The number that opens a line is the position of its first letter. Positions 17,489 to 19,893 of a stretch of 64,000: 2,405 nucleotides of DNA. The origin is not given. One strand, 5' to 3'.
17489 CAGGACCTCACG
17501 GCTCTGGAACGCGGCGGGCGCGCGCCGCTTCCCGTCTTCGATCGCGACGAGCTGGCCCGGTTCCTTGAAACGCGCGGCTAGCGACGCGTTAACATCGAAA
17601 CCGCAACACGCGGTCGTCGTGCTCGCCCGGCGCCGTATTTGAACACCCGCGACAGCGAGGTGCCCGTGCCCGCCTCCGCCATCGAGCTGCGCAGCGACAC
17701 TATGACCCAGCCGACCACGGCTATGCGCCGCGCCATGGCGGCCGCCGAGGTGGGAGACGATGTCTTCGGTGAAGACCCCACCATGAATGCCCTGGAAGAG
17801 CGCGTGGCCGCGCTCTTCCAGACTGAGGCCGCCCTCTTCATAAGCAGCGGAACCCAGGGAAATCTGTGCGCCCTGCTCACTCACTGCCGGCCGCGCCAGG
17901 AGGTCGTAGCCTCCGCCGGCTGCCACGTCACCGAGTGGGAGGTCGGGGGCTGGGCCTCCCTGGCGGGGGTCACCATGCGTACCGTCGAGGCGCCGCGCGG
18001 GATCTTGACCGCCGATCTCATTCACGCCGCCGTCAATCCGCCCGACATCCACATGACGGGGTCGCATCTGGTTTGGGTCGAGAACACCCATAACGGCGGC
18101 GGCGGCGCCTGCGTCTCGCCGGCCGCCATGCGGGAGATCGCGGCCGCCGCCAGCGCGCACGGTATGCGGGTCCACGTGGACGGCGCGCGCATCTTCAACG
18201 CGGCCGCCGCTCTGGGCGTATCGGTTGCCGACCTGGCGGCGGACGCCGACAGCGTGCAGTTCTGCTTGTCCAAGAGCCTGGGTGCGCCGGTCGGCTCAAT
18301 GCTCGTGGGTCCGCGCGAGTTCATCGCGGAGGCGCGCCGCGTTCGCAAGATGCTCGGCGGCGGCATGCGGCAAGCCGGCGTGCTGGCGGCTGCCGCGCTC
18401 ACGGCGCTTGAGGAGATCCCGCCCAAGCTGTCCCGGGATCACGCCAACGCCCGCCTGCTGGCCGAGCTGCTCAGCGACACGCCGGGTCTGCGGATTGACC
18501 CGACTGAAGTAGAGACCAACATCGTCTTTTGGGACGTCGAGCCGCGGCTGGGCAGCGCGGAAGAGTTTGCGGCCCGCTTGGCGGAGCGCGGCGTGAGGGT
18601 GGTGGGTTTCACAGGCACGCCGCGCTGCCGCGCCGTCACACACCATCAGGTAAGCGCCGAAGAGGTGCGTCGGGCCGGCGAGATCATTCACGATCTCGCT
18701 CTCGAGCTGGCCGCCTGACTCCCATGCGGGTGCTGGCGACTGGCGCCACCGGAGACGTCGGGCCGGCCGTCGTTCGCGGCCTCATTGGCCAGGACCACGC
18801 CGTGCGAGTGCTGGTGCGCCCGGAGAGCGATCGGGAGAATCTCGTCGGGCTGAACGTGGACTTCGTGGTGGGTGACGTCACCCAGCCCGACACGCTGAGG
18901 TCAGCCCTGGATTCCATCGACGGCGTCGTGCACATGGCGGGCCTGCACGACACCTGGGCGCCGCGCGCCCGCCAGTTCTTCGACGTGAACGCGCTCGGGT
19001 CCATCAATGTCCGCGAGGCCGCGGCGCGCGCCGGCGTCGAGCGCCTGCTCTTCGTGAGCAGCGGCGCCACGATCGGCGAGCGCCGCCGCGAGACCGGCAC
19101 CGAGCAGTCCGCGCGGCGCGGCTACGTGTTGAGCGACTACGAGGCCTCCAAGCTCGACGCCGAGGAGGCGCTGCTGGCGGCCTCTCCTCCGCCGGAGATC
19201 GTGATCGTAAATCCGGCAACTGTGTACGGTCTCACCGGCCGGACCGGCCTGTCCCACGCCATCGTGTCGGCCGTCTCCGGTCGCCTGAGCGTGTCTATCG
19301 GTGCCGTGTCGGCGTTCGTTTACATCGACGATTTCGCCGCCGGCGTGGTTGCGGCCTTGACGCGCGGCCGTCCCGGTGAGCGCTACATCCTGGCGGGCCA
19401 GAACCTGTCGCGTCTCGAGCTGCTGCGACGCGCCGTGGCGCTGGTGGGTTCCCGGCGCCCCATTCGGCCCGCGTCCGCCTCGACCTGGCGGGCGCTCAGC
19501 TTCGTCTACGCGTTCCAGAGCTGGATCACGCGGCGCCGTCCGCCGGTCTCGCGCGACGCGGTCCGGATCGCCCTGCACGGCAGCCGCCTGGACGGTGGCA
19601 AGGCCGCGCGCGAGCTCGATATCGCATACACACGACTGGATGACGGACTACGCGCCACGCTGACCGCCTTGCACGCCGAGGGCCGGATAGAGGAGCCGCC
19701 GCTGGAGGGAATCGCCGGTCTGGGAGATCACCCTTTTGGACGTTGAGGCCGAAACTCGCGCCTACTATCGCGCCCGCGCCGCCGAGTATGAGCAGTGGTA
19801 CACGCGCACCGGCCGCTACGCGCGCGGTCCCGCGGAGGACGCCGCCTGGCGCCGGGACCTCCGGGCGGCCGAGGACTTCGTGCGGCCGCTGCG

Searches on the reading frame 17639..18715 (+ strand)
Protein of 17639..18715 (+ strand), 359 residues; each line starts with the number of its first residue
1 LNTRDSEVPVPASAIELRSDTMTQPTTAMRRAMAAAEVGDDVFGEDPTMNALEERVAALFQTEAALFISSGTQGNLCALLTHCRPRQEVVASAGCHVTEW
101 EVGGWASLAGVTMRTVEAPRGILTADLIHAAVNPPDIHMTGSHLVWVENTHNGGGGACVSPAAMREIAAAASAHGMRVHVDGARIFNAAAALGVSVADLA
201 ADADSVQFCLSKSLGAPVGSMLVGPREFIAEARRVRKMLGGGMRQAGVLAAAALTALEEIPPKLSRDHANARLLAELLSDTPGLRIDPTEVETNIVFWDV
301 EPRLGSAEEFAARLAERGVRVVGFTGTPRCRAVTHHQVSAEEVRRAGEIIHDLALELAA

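Call 70: search_protein_families(library=pfam, proteins=[window:17639-18715:+], max_evalue=0.0001)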
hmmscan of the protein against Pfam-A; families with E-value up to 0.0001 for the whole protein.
window:17639-18715:+ (359 aa): 3 families
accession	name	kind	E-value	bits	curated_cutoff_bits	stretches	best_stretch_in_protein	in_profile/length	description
PF01212.27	Beta_elim_lyase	-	1e-99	333.9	27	1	16-298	1-285/288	Beta-eliminating lyase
PF00155.27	Aminotran_1_2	-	1.7e-13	50.9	19.7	1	28-346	21-357/361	Aminotransferase class I and II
PF01041.23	DegT_DnrJ_EryC1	-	1.1e-06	28.6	19.8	1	44-319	21-301/360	DegT/DnrJ/EryC1/StrS aminotransferase family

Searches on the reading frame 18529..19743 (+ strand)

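Call 70: search_protein_families(library=pfam, proteins=[window:18529-19743:+], max_evalue=0.0001)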
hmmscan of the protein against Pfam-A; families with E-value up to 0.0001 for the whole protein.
window:18529-19743:+ (405 aa): 8 families
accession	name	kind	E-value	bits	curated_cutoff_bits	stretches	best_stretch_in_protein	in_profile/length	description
PF01370.27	Epimerase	-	2.3e-28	99.7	20.9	1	68-288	1-239/240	NAD dependent epimerase/dehydratase family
PF01073.25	3Beta_HSD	-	1e-18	67.8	22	1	70-276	2-228/280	3-beta hydroxysteroid dehydrogenase/isomerase family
PF13460.12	NAD_binding_10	-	4.2e-18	66.3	27.2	1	72-217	1-133/184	NAD(P)H-binding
PF05368.20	NmrA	-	1.6e-10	41.5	27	1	67-179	4-108/298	NmrA-like family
PF16363.11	GDP_Man_Dehyd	-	3.8e-10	40.2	27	1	69-306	1-266/332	GDP-mannose 4,6 dehydratase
PF07993.18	NAD_binding_4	-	9.6e-10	38.5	20.1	1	71-241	2-215/258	Male sterility protein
PF04321.23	RmlD_sub_bind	-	1.7e-07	31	27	1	66-239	1-158/287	RmlD substrate binding domain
PF02719.21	Polysacc_synt_2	-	1.7e-05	24.6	20.2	1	68-178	1-128/293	Polysaccharide biosynthesis protein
